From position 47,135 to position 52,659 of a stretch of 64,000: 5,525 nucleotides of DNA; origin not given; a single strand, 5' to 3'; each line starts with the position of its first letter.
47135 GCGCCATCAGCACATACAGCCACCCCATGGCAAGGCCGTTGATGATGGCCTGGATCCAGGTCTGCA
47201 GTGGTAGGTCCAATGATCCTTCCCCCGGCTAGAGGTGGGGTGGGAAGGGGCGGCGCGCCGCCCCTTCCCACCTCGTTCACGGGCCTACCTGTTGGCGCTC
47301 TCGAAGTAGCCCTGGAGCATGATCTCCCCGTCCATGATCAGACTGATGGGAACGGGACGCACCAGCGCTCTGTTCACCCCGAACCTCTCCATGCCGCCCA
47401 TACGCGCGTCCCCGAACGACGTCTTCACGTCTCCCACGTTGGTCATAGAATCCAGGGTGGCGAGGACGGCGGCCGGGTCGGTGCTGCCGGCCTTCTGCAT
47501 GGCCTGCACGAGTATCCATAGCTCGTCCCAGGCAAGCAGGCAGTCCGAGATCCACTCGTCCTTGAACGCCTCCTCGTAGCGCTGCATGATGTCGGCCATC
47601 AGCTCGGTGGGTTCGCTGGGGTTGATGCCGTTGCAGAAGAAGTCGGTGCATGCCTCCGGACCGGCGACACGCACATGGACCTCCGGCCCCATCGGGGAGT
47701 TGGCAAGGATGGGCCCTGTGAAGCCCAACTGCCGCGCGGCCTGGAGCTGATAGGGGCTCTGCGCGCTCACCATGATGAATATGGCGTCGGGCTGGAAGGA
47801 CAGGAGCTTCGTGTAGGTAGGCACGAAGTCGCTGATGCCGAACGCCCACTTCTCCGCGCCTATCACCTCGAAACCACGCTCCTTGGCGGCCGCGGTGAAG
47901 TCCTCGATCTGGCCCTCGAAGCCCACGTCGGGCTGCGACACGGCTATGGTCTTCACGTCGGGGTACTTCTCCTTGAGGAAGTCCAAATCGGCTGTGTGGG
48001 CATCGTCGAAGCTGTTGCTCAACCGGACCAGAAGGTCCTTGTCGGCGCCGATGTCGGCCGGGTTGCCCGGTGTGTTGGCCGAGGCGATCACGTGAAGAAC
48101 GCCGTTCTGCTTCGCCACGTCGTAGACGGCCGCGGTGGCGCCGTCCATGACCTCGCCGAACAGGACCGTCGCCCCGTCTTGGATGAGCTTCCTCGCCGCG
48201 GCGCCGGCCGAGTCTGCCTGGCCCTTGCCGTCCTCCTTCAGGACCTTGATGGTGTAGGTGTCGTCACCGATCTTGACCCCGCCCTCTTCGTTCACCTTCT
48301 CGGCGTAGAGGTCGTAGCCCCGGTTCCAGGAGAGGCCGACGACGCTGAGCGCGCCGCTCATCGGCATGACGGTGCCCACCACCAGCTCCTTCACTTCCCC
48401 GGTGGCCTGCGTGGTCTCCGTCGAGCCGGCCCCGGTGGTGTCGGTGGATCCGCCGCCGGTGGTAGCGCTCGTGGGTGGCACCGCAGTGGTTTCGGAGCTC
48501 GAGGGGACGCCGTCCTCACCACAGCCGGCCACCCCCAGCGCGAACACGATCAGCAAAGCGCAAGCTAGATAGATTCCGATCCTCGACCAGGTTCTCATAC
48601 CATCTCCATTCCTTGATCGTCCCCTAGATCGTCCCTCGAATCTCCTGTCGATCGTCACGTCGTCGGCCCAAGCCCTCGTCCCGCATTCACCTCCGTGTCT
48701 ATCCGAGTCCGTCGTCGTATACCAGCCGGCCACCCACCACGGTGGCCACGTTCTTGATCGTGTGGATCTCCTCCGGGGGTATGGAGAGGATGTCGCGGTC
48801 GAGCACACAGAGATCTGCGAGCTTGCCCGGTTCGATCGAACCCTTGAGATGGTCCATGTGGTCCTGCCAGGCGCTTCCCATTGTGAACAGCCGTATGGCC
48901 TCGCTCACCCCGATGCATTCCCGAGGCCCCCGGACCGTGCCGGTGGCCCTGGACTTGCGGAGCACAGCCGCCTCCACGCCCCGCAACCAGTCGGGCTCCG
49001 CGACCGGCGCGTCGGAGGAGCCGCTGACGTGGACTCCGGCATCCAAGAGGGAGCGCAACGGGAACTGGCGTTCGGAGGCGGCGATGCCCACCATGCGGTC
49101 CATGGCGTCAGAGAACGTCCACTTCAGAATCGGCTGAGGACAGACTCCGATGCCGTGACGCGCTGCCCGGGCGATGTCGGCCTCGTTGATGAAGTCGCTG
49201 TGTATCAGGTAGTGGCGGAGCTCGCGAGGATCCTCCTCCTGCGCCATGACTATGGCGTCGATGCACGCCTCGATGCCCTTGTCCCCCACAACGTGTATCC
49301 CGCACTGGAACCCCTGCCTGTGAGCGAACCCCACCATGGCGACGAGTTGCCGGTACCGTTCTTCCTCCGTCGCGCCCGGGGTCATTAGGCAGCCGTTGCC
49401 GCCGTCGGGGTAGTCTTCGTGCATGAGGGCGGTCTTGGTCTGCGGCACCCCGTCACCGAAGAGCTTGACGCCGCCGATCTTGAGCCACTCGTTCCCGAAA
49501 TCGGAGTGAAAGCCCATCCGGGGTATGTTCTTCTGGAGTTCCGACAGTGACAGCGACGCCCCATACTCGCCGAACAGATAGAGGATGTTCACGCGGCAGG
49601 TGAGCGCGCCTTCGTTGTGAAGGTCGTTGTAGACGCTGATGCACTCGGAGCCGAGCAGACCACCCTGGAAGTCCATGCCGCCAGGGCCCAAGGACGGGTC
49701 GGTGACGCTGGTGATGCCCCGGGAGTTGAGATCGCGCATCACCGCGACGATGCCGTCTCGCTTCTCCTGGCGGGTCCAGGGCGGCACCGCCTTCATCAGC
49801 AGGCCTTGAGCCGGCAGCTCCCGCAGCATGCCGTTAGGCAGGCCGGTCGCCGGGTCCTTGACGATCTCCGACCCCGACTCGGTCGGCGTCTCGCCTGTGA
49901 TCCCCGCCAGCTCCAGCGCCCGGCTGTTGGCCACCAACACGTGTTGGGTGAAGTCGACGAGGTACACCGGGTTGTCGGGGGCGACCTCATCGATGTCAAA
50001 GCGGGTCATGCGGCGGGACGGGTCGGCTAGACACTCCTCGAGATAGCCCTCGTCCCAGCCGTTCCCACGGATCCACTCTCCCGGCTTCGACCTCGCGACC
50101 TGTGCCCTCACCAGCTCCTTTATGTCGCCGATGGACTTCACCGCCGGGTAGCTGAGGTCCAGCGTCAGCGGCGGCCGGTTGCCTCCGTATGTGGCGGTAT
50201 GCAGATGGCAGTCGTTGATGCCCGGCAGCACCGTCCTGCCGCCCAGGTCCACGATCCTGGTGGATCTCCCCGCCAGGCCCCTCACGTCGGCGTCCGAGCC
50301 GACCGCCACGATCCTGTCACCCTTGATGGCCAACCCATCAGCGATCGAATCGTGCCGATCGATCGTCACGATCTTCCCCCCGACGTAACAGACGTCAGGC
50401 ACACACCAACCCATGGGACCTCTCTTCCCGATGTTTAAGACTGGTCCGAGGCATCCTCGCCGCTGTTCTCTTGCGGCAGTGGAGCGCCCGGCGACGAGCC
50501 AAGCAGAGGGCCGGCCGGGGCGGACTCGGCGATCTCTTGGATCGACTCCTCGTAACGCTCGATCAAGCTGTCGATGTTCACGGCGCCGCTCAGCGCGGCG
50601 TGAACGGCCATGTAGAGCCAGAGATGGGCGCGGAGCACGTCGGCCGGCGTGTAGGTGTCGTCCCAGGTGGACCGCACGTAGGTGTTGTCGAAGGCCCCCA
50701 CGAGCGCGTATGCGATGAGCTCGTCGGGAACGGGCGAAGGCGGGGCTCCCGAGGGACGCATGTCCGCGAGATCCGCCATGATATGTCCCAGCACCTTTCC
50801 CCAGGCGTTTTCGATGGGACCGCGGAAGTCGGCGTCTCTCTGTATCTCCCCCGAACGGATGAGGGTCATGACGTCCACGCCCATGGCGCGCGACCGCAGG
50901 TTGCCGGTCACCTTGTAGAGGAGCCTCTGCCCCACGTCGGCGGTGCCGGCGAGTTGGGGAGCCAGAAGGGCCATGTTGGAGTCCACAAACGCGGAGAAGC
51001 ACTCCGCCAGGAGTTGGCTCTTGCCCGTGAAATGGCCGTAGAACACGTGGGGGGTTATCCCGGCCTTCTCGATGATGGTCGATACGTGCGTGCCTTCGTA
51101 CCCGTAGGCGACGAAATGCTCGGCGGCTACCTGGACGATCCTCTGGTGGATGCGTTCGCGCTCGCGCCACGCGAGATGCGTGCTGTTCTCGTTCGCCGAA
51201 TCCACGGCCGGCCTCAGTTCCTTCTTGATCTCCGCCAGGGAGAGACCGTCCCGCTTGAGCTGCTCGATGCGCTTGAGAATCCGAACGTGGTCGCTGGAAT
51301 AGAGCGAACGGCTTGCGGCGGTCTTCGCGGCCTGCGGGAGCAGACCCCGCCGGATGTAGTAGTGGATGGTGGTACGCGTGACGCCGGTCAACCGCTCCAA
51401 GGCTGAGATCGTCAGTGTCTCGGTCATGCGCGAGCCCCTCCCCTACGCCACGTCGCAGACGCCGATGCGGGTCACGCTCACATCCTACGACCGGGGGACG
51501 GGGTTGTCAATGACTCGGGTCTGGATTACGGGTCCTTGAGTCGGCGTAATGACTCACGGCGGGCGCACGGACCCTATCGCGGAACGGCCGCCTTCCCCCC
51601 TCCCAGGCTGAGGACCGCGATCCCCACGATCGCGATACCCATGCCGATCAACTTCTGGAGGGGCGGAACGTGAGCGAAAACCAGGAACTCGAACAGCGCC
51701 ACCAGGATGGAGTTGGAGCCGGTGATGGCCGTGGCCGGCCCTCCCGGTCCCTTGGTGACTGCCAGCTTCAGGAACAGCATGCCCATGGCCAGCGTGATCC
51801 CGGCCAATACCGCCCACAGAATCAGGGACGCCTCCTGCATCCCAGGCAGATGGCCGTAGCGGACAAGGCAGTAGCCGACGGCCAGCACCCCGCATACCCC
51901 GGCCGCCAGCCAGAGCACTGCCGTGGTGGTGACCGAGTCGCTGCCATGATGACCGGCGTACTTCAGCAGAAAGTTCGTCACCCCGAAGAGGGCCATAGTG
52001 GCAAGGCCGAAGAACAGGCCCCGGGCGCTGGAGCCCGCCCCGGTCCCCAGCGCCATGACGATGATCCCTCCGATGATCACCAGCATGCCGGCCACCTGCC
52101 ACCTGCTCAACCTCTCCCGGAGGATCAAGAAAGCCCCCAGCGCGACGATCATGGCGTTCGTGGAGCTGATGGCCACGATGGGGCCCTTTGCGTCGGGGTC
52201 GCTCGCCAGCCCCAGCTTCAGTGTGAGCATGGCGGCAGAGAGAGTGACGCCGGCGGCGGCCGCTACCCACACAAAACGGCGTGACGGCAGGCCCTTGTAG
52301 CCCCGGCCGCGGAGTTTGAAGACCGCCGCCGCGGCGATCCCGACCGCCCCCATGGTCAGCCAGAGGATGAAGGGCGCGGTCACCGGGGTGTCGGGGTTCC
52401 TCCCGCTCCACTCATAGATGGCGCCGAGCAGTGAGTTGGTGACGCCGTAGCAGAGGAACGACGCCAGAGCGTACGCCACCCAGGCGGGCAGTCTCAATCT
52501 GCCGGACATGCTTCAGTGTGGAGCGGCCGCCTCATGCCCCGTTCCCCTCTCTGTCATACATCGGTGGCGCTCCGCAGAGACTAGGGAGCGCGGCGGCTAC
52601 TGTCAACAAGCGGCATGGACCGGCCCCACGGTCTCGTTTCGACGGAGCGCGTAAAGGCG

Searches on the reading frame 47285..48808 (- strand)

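Call 47: search_protein_families(library=pfam, proteins=[window:47285-48808:-], max_evalue=0.0001)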
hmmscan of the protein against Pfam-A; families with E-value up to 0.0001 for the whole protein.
window:47285-48808:- (507 aa): 3 families
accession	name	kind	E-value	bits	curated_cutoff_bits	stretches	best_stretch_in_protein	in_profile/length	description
PF13458.12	Peripla_BP_6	-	2.6e-41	142.9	31.7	1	143-462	3-317/343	Periplasmic binding protein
PF13433.12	Peripla_BP_5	-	7.8e-09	35.5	27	0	144-232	3-88/363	Periplasmic binding protein domain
PF01094.35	ANF_receptor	-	9.5e-05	22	25.4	0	184-457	22-309/353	Receptor family ligand binding region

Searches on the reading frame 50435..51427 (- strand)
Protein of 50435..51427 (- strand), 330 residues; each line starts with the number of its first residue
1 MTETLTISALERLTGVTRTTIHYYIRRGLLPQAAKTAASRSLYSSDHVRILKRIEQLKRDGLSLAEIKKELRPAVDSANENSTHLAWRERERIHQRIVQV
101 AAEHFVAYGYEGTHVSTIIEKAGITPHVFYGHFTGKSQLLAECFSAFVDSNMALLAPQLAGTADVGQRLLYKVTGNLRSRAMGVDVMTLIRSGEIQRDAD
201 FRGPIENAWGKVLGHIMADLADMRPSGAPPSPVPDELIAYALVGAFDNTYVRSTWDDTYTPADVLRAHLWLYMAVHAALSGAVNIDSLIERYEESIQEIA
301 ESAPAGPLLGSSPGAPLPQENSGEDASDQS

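Call 47: search_protein_families(library=pfam, proteins=[window:50435-51427:-], max_evalue=0.0001)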
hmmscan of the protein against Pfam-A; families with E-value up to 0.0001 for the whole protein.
window:50435-51427:- (330 aa): 3 families
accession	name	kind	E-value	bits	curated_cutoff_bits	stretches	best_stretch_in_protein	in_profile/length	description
PF13411.12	MerR_1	-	5.5e-17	62.1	21.6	1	6-71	2-66/69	MerR HTH family regulatory protein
PF00440.29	TetR_N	-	5.3e-11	42.6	24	1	97-143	1-47/47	Bacterial regulatory proteins, tetR family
PF00376.29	MerR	-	2.6e-08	34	28.2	1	6-43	1-38/38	MerR family regulatory protein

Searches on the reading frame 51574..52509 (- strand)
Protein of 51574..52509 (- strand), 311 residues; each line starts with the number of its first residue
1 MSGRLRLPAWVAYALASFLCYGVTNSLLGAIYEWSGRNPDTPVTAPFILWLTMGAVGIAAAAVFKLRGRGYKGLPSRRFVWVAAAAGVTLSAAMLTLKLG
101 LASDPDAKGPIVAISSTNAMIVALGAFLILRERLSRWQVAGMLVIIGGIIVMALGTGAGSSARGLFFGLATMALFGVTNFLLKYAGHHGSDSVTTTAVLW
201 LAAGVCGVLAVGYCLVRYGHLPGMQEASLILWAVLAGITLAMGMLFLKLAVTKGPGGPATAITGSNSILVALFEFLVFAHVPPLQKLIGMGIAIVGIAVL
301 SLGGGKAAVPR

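Call 47: search_protein_families(library=pfam, proteins=[window:51574-52509:-], max_evalue=0.0001)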
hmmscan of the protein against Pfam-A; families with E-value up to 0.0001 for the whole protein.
window:51574-52509:- (311 aa): 1 family
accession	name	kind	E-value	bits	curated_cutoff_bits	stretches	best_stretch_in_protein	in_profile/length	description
PF00892.27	EamA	-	1.7e-11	44.9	28.2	1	163-301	2-134/135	EamA-like transporter family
